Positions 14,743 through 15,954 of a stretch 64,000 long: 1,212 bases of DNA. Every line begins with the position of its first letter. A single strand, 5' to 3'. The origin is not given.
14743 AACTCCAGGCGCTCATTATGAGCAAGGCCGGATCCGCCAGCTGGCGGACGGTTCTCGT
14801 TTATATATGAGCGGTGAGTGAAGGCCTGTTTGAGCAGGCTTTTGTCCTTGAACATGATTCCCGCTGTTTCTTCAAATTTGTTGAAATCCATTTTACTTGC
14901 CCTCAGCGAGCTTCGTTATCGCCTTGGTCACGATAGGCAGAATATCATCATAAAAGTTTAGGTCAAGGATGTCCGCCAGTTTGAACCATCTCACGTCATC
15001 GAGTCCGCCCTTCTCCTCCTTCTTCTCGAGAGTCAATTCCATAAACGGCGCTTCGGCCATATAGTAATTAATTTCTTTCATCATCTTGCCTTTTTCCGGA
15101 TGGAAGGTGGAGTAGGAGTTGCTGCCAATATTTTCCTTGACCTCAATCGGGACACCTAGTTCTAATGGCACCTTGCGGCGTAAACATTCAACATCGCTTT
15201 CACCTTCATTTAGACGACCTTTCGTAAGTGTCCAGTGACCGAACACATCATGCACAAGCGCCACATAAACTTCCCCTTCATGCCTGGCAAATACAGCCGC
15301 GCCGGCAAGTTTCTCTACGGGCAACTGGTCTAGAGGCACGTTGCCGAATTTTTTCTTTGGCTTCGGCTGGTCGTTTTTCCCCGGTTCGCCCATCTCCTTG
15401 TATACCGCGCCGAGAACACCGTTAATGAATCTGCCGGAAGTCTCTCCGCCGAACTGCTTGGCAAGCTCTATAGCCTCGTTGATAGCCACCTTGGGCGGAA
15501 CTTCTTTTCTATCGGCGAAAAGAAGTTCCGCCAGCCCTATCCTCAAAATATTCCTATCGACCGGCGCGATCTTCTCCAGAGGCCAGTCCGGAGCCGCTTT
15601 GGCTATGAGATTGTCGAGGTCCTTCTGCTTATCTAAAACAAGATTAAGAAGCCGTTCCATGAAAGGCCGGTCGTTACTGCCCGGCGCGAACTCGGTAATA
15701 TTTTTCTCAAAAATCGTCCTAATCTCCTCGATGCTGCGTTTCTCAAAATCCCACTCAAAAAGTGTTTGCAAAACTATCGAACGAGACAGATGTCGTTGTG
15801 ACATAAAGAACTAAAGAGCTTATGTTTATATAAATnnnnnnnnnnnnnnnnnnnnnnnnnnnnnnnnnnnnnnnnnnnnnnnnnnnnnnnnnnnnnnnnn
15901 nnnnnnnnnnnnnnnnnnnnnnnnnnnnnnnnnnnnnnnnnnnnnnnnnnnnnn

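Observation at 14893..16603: NusB fused to a Nudix-like domain, with a second stand-alone Nudix hydrolase two genes away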

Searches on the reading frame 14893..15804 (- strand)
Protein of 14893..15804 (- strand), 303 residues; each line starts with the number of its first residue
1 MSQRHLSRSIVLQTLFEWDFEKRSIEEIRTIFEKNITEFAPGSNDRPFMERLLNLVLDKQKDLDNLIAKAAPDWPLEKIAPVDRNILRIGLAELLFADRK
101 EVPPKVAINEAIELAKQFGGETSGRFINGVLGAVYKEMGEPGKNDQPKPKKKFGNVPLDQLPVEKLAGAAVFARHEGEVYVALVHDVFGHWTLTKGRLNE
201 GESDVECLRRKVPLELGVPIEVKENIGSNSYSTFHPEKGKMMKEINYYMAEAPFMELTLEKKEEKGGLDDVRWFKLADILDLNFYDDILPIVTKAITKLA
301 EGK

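Call 3: search_protein_families(library=pfam, proteins=[window:14893-15804:-], max_evalue=1)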
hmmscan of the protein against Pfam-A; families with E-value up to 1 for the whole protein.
window:14893-15804:- (303 aa): 3 families
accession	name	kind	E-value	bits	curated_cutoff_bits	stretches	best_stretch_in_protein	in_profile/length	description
PF01029.23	NusB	-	3.4e-35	121.8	23.1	1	7-136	3-133/133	NusB family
PF00293.34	NUDIX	-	1.8e-10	41.4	21.1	1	173-284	11-123/134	NUDIX domain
PF22968.2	RNF34L-like_3rd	-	0.16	12.4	27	1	19-67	7-54/55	E3 ubiquitin-protein ligase rififylin-like domain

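Call 4: search_protein_families(library=ncbifam, proteins=[window:14893-15804:-], max_evalue=1)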
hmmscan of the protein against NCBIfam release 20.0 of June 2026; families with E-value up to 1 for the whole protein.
window:14893-15804:- (303 aa): 12 families
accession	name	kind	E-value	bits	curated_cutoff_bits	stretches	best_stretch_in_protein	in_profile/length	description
TIGR01951.1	nusB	equivalog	4.2e-38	130.6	88.35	1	4-137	2-130/131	transcription antitermination factor NusB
NF001223.0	PRK00202.1-1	equivalog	1.3e-24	86.9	131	1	3-137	8-143/146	transcription antitermination factor NusB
NF011494.0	PRK14902.1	equivalog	5.9e-13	48.4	319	1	8-146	6-136/444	16S rRNA (cytosine(967)-C(5))-methyltransferase RsmB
NF001230.0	PRK00202.2-5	equivalog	2.8e-10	40.2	132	1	8-137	26-150/165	transcription antitermination factor NusB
NF011493.0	PRK14901.1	equivalog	2.3e-08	33.3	540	1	33-141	27-132/447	16S rRNA (cytosine(967)-C(5))-methyltransferase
TIGR00563.1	rsmB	equivalog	4.1e-08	32.8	269.05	1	39-145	29-130/437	16S rRNA (cytosine(967)-C(5))-methyltransferase RsmB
NF011495.0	PRK14903.1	equivalog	0.00017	20.6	503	1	44-133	37-118/431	16S rRNA (cytosine(967)-C(5))-methyltransferase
NF052459.1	OxoGTPPhMutT1Mycb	equivalog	0.00036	19.7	475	1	167-281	4-111/292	8-oxo-(d)GTP phosphatase MutT1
NF008149.0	PRK10901.1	equivalog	0.0012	17.9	375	1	37-141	38-136/434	16S rRNA (cytosine(967)-C(5))-methyltransferase RsmB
NF001936.0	PRK00714.1-3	equivalog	0.012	15.5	118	1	175-218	21-64/155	RNA pyrophosphohydrolase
NF007834.0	PRK10546.1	equivalog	0.041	13.7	156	1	185-231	26-72/135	pyrimidine (deoxy)nucleoside triphosphate diphosphatase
NF002995.0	PRK03759.1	equivalog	0.057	13.1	127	1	196-280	71-151/185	isopentenyl-diphosphate Delta-isomerase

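Call 5: find_homologous_proteins(query=window:14893-15804:-, max_evalue=0.00001)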
Query window:14893-15804:- (303 aa): 8000 proteins with E <= 0.00001 among 8000 candidates; the best 120 are listed.
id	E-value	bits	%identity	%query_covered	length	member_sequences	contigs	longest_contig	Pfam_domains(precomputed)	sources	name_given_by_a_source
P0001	2.5e-199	679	100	100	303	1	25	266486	PF00293.35,PF01029.24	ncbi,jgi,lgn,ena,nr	ncbi:MAG: N utilization substance protein B-like protein [Parcubacteria group bacterium GW2011_GWB1_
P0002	3.3e-198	675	100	100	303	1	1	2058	PF00293.35,PF01029.24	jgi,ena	-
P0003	1.7e-197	673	99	100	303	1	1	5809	PF00293.35,PF01029.24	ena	-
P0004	1.4e-196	670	99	99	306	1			PF00293.35,PF01029.24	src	-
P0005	1.1e-181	621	90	100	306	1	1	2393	PF00293.35,PF01029.24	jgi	jgi:N utilization substance protein B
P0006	7.1e-180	615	90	100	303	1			PF00293.35,PF01029.24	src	-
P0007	1.4e-177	608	88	100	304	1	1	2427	PF00293.35,PF01029.24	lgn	-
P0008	3.3e-174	597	86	100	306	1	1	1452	PF00293.35,PF01029.24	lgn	-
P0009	6.6e-174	596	86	100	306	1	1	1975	PF00293.35,PF01029.24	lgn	-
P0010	6.2e-173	592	86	100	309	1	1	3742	PF00293.35,PF01029.24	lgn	-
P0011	1.4e-172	591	86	99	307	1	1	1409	PF00293.35,PF01029.24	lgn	-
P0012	5.3e-172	589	86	100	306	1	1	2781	PF00293.35,PF01029.24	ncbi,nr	ncbi:transcription antitermination factor NusB [Candidatus Parcubacteria bacterium]|nr:transcription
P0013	7.1e-172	589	84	100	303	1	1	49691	PF00293.35,PF01029.24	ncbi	-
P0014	3.0e-171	587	86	100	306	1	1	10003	PF00293.35,PF01029.24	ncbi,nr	ncbi:MAG: transcription antitermination factor NusB [Candidatus Zambryskibacteria bacterium]|nr:tran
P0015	6.6e-171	586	84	100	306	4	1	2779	PF00293.35,PF01029.24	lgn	-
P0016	1.5e-170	585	83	100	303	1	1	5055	PF00293.35,PF01029.24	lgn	-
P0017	5.1e-170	583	85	100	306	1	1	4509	PF00293.35,PF01029.24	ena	-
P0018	5.9e-169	579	84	99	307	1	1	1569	PF00293.35,PF01029.24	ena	-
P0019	6.1e-169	579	83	100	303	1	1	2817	PF00293.35,PF01029.24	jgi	jgi:transcription antitermination protein NusB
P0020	1.2e-168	578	82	100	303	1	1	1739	PF00293.35,PF01029.24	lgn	-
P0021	4.9e-168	576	84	100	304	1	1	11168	PF00293.35,PF01029.24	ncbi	-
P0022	9.8e-168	575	83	100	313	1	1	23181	PF00293.35,PF01029.24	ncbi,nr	ncbi:MAG: transcription antitermination factor NusB [bacterium]|nr:transcription antitermination fac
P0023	1.7e-167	575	83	100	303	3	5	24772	PF00293.35,PF01029.24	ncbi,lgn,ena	-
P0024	6.5e-167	573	81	100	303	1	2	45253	PF00293.35,PF01029.24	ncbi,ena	ncbi:MAG: transcription antitermination factor NusB [Patescibacteria group bacterium]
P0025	2.5e-166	571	81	100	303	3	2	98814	PF00293.35,PF01029.24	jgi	jgi:transcription antitermination protein NusB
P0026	1.2e-165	569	81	100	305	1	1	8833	PF00293.35,PF01029.24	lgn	-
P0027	1.3e-165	568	82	99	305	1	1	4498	PF00293.35,PF01029.24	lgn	-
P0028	1.7e-165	568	82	100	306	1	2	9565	PF00293.35,PF01029.24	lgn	-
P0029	7.7e-165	566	80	100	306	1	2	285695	PF00293.35,PF01029.24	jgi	jgi:transcription antitermination protein NusB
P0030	2.4e-164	564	81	100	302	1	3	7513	PF00293.35,PF01029.24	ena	-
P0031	5.5e-164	563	79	100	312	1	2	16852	PF00293.35,PF01029.24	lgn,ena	-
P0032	7.3e-164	563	80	99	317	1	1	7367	PF00293.35,PF01029.24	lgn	-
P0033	2.0e-163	561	80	99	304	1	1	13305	PF00293.35,PF01029.24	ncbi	-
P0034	2.3e-163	561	81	99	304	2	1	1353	PF00293.35,PF01029.24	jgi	-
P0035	2.7e-163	561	82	100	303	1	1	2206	PF00293.35,PF01029.24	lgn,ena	-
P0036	3.4e-163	560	81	100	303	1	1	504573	PF00293.35,PF01029.24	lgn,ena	-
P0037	3.6e-163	560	81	100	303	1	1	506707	PF00293.35,PF01029.24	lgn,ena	-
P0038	9.5e-163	559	81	100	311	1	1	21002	PF00293.35,PF01029.24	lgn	-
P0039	1.1e-162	559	80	100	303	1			PF00293.35,PF01029.24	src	-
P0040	2.2e-162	558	81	100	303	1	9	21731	PF00293.35,PF01029.24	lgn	-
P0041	4.7e-162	557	80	100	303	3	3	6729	PF00293.35,PF01029.24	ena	-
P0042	5.2e-162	557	80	100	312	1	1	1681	PF00293.35,PF01029.24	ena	-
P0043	1.5e-161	555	79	100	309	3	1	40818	PF00293.35,PF01029.24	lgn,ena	-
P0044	1.6e-161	555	79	99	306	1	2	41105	PF00293.35,PF01029.24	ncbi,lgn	-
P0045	2.1e-161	555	80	100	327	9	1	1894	PF00293.35,PF01029.24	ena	-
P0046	2.5e-161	554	80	100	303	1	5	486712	PF00293.35,PF01029.24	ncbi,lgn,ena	-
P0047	3.2e-161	554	81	100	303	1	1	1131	PF00293.35,PF01029.24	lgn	-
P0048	5.3e-161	553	79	99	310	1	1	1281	PF00293.35,PF01029.24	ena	-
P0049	7.7e-161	553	79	100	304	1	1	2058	PF00293.35,PF01029.24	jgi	jgi:transcription antitermination protein NusB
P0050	8.4e-161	553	80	100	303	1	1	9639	PF00293.35,PF01029.24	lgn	-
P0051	3.5e-160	551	80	100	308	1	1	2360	PF00293.35,PF01029.24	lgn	-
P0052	3.6e-160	551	79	100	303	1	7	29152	PF00293.35,PF01029.24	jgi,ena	-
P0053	5.7e-160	550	78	100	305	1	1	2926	PF00293.35,PF01029.24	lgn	-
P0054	1.1e-159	549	78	100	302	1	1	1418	PF00293.35,PF01029.24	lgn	-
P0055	1.7e-159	548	78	99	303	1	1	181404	PF00293.35,PF01029.24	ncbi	-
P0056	4.1e-159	547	77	100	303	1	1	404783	PF00293.35,PF01029.24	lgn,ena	-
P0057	4.8e-159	547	78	100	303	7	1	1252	PF00293.35,PF01029.24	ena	-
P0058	6.9e-159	546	79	100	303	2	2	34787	PF00293.35,PF01029.24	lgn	-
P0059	7.9e-159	546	77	99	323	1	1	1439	PF00293.35,PF01029.24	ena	-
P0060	8.2e-159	546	77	100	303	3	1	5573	PF00293.35,PF01029.24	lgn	-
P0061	8.2e-159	546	79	100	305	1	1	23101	PF00293.35,PF01029.24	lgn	-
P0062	1.9e-158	545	79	100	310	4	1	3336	PF00293.35,PF01029.24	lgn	-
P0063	2.1e-158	545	78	100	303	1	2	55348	PF00293.35,PF01029.24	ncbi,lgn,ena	ncbi:MAG: transcription antitermination factor NusB [Patescibacteria group bacterium]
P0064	2.4e-158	545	78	100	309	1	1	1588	PF00293.35,PF01029.24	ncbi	-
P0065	5.0e-158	543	80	99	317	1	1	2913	PF00293.35,PF01029.24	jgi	jgi:N utilization substance protein B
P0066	2.2e-157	541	78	100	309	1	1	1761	PF00293.35,PF01029.24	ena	-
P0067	2.9e-157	541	79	99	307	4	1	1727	PF00293.35,PF01029.24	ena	-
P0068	3.1e-157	541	77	100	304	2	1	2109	PF00293.35,PF01029.24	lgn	-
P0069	3.1e-157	541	79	100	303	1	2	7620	PF00293.35,PF01029.24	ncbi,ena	-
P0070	3.9e-157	541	78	100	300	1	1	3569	PF00293.35,PF01029.24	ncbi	-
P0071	4.3e-157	540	77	100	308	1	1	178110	PF00293.35,PF01029.24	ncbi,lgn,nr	ncbi:MAG: transcription antitermination factor NusB [Candidatus Zambryskibacteria bacterium]|nr:tran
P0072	4.4e-157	540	78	100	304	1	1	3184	PF00293.35,PF01029.24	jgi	jgi:transcription antitermination protein NusB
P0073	4.5e-157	540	77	99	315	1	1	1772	PF00293.35,PF01029.24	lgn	-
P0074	6.2e-157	540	78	99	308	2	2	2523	PF00293.35,PF01029.24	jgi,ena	-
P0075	6.4e-157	540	78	99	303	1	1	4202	PF00293.35,PF01029.24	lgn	-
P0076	8.5e-157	539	78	99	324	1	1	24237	PF00293.35,PF01029.24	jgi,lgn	-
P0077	1.1e-156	539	78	100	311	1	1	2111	PF00293.35,PF01029.24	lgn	-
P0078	2.0e-156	538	78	100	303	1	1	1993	PF00293.35,PF01029.24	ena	-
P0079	2.4e-156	538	79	100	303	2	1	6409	PF00293.35,PF01029.24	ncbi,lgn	-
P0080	2.5e-156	538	78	100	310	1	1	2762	PF00293.35,PF01029.24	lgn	-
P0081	2.6e-156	538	77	100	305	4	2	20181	PF00293.35,PF01029.24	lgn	-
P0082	2.7e-156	538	78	99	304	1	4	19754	PF00293.35,PF01029.24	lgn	-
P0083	3.8e-156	537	77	99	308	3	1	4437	PF00293.35,PF01029.24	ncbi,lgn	-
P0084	4.0e-156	537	78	100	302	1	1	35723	PF00293.35,PF01029.24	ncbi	-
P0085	4.1e-156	537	79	100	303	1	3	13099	PF00293.35,PF01029.24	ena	-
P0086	4.7e-156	537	77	100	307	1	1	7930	PF00293.35,PF01029.24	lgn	-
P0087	5.8e-156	537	77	99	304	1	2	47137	PF00293.35,PF01029.24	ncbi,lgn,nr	ncbi:MAG: transcription antitermination factor NusB [Candidatus Zambryskibacteria bacterium]|nr:tran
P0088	6.0e-156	537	77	99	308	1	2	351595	PF00293.35,PF01029.24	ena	-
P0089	8.1e-156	536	80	96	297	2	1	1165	PF00293.35,PF01029.24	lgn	-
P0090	1.0e-155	536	78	100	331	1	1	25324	PF00293.35,PF01029.24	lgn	-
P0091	1.5e-155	535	78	100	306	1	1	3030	PF00293.35,PF01029.24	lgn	-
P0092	1.6e-155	535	76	100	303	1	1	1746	PF00293.35,PF01029.24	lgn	-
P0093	2.2e-155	535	78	100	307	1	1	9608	PF00293.35,PF01029.24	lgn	-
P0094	2.5e-155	535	77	100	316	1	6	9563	PF00293.35,PF01029.24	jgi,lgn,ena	-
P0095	5.2e-155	534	78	99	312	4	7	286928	PF00293.35,PF01029.24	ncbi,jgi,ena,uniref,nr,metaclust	ncbi:MAG: transcription antitermination factor NusB [Candidatus Zambryskibacteria bacterium RIFCSPHI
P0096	5.9e-155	533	78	100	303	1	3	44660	PF00293.35,PF01029.24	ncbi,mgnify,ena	ncbi:MAG: transcription antitermination factor NusB [Patescibacteria group bacterium]|mgnify:CR=1 FL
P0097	1.5e-154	532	76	100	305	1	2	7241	PF00293.35,PF01029.24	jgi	jgi:transcription antitermination protein NusB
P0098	2.7e-154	531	77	100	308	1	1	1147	PF00293.35,PF01029.24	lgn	-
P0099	2.7e-154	531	78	100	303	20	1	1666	PF00293.35,PF01029.24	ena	-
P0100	3.2e-154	531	77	99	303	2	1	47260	PF00293.35,PF01029.24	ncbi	ncbi:MAG: transcription antitermination factor NusB [Minisyncoccota bacterium]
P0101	3.8e-154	531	77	100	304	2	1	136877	PF00293.35,PF01029.24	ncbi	-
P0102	5.0e-154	530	78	99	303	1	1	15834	PF00293.35,PF01029.24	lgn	-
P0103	5.9e-154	530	77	99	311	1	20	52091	PF00293.35,PF01029.24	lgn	-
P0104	5.9e-154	530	76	100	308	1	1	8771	PF00293.35,PF01029.24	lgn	-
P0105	6.3e-154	530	75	100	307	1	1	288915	PF00293.35,PF01029.24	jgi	jgi:N utilization substance protein B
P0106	6.6e-154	530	77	100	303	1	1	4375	PF00293.35,PF01029.24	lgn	-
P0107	8.0e-154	530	76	99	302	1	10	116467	PF00293.35,PF01029.24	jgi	jgi:N utilization substance protein B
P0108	9.1e-154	529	77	100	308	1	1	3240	PF00293.35,PF01029.24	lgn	-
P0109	9.8e-154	529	77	100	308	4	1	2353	PF00293.35,PF01029.24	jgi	jgi:transcription antitermination protein NusB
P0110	1.1e-153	529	77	100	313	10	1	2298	PF00293.35,PF01029.24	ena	-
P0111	1.5e-153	529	76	100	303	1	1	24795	PF00293.35,PF01029.24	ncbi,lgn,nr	ncbi:MAG: transcription antitermination factor NusB [bacterium]|nr:transcription antitermination fac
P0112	1.7e-153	529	75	100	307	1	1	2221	PF00293.35,PF01029.24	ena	-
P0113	2.0e-153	528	76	100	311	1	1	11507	PF00293.35,PF01029.24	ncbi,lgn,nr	ncbi:MAG: transcription antitermination factor NusB [bacterium]|nr:transcription antitermination fac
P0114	2.9e-153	528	77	99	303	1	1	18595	PF00293.35,PF01029.24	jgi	jgi:N utilization substance protein B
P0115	3.2e-153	528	76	100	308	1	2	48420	PF00293.35,PF01029.24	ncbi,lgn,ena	-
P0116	6.5e-153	527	75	100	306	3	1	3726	PF00293.35,PF01029.24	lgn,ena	-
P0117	6.9e-153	527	77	100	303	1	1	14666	PF00293.35,PF01029.24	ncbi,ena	-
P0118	6.9e-153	527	76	99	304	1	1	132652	PF00293.35,PF01029.24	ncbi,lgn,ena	-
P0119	7.2e-153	527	76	99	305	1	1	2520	PF00293.35,PF01029.24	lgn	-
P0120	7.2e-153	527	77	99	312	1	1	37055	PF00293.35,PF01029.24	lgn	-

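Call 10: find_related_loci(query=window:14896-15804:-, collection=genome_contigs, flank=4000)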
Query window:14896-15804:- (303 aa) in genome_contigs; peptide patterns used: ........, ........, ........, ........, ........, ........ (x = any residue, [..] = any of these).
599 stretches matched a pattern (row limit reached: there are more); 428 encode a relative of the query (tblastn E <= 1e-3); the best 80 are kept; 80 distinct loci.
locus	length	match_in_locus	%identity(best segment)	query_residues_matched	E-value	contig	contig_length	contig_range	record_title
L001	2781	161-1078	86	1-303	0e+0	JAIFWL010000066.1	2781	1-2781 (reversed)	MAG: Candidatus Parcubacteria bacterium isolate viral-cat_46_8 PAFVLPS_2018_scaffold_241004, whole genome shotgun sequen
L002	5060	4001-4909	82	1-303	9e-173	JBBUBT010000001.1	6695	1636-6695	MAG: Patescibacteria group bacterium isolate H43-bin122_1 H43_bin122_1_000000000001, whole genome shotgun sequence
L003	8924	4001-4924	79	1-303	1e-165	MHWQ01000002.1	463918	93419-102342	MAG: Candidatus Zambryskibacteria bacterium RIFCSPLOWO2_02_FULL_51_21 rifcsplowo2_02_scaffold_12, whole genome shotgun s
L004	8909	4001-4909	80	1-303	1e-165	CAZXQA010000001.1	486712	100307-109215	MAG TPA_asm: uncultured Candidatus Saccharibacteria bacterium isolate SRP292972_co1_93 genome assembly, contig: NODE_24_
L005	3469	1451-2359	81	1-303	3e-172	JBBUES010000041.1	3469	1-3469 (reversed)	MAG: Patescibacteria group bacterium isolate H43-bin022_1 H43_bin022_1_000000000041, whole genome shotgun sequence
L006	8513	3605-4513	78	1-303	3e-163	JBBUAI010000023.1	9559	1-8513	MAG: Patescibacteria group bacterium isolate H51-bin080_1 H51_bin080_1_000000000023, whole genome shotgun sequence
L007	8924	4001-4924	77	1-303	1e-162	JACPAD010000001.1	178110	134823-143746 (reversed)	MAG: Candidatus Zambryskibacteria bacterium isolate NC_groundwater_222_Ag_S-0.1um_46_12 S4_GD2017_2_S1_scaffold_124, who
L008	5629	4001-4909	79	1-303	4e-162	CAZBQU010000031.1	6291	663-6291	MAG TPA_asm: uncultured Candidatus Saccharibacteria bacterium isolate SRP286056_co1_286 genome assembly, contig: NODE_17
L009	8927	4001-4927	79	1-303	2e-160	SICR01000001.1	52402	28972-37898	MAG: Candidatus Zambryskibacteria bacterium isolate Baikal-deep-G210 BACOMB-C2495, whole genome shotgun sequence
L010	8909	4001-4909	78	1-303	1e-159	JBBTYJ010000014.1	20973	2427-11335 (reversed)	MAG: Patescibacteria group bacterium isolate H43-bin017_1 H43_bin017_1_000000000014, whole genome shotgun sequence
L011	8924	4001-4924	77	1-303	3e-159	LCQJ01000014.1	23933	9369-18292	MAG: Parcubacteria group bacterium GW2011_GWA2_50_10b UY54_C0014, whole genome shotgun sequence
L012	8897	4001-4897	76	1-301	2e-157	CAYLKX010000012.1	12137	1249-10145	MAG TPA_asm: uncultured Candidatus Saccharibacteria bacterium isolate SRP135725_co3_33 genome assembly, contig: NODE_591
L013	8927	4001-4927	74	1-303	1e-156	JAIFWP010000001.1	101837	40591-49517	MAG: Candidatus Parcubacteria bacterium isolate viral-cat_52_19 PAFVLPS_2018_scaffold_292, whole genome shotgun sequence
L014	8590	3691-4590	77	1-300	6e-156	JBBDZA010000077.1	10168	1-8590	MAG: Parcubacteria group bacterium isolate LejiaD_47_45 Lejia_D_9925_length_10168_cov_27, whole genome shotgun sequence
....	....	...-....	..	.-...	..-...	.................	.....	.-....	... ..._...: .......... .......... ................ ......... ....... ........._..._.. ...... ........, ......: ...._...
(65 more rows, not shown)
